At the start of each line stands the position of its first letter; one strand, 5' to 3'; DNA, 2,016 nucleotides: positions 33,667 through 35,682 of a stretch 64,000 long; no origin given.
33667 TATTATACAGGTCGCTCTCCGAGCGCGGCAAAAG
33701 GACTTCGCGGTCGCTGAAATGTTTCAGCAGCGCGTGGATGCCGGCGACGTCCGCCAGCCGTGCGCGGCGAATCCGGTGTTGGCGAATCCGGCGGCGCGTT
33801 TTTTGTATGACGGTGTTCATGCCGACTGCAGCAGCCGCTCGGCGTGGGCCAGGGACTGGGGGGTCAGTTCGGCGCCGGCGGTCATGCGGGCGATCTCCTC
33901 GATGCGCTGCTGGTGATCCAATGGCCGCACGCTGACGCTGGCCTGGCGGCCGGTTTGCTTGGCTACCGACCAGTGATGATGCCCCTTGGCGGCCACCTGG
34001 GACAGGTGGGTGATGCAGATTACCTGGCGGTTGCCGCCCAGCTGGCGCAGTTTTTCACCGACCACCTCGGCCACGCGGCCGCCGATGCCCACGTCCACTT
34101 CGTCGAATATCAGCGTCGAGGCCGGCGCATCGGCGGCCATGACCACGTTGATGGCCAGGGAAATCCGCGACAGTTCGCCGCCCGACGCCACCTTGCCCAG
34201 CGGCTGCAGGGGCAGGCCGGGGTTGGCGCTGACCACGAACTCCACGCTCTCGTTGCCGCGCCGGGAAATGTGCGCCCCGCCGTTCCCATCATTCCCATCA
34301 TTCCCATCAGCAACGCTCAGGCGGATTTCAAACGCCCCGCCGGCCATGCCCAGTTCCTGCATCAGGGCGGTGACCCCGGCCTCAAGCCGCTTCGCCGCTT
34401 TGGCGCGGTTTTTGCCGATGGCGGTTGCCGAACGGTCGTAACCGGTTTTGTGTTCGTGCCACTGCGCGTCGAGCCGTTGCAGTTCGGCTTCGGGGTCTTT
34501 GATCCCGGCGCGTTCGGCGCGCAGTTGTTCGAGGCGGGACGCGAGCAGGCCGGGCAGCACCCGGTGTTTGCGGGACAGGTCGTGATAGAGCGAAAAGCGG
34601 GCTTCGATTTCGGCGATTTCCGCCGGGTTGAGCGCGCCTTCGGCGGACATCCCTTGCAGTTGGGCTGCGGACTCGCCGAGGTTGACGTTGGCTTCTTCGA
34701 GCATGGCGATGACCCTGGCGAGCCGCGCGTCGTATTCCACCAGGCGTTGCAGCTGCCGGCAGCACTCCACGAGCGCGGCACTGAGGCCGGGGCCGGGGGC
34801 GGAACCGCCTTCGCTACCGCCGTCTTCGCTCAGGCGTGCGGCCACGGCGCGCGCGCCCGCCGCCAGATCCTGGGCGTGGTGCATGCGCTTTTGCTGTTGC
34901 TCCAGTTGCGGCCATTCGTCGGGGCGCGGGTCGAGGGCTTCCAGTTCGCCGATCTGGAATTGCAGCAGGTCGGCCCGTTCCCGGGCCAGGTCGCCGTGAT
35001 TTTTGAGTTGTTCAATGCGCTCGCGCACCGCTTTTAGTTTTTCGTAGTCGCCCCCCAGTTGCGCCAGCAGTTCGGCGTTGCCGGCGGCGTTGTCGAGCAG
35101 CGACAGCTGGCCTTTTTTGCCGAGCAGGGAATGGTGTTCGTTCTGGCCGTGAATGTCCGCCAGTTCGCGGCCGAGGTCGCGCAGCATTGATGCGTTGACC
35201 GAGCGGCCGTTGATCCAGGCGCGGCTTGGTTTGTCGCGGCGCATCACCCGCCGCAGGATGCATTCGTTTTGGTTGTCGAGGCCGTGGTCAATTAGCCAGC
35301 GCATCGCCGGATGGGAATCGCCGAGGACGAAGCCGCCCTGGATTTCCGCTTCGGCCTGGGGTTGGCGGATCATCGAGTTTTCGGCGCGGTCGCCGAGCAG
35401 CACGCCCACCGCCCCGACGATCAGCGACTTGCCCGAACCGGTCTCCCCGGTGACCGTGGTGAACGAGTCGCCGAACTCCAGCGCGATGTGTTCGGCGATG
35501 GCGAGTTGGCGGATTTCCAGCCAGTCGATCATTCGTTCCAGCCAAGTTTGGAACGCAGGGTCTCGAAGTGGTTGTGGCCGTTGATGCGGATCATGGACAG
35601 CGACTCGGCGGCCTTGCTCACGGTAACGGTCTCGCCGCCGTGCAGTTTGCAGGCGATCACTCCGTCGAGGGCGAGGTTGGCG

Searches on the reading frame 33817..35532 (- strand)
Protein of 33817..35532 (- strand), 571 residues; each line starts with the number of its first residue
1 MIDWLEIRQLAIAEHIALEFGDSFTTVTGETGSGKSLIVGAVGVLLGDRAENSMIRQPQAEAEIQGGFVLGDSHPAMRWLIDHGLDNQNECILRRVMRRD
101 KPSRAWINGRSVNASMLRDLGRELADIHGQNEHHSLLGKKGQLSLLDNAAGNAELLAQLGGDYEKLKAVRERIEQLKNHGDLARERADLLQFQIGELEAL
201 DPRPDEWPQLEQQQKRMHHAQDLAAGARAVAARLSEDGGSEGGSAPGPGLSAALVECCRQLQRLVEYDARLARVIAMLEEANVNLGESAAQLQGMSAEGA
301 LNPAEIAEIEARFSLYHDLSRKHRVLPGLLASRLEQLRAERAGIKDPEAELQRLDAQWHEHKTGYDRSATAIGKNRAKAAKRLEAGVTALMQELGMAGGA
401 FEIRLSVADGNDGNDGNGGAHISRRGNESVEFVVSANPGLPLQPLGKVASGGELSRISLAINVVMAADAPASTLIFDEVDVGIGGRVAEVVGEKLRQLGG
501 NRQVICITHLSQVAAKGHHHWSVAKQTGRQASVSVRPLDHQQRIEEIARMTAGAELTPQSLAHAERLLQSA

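Call 34: search_protein_families(library=pfam, proteins=[window:33817-35532:-], max_evalue=0.001)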
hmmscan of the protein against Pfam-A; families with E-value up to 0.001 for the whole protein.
window:33817-35532:- (571 aa): 2 families
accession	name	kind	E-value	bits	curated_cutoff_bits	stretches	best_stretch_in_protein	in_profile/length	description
PF02463.25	SMC_N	-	1.9e-17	63.9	40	1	14-527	16-215/220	RecF/RecN/SMC N terminal domain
PF13476.12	AAA_23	-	1.4e-06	29.6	27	1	14-215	11-191/201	AAA domain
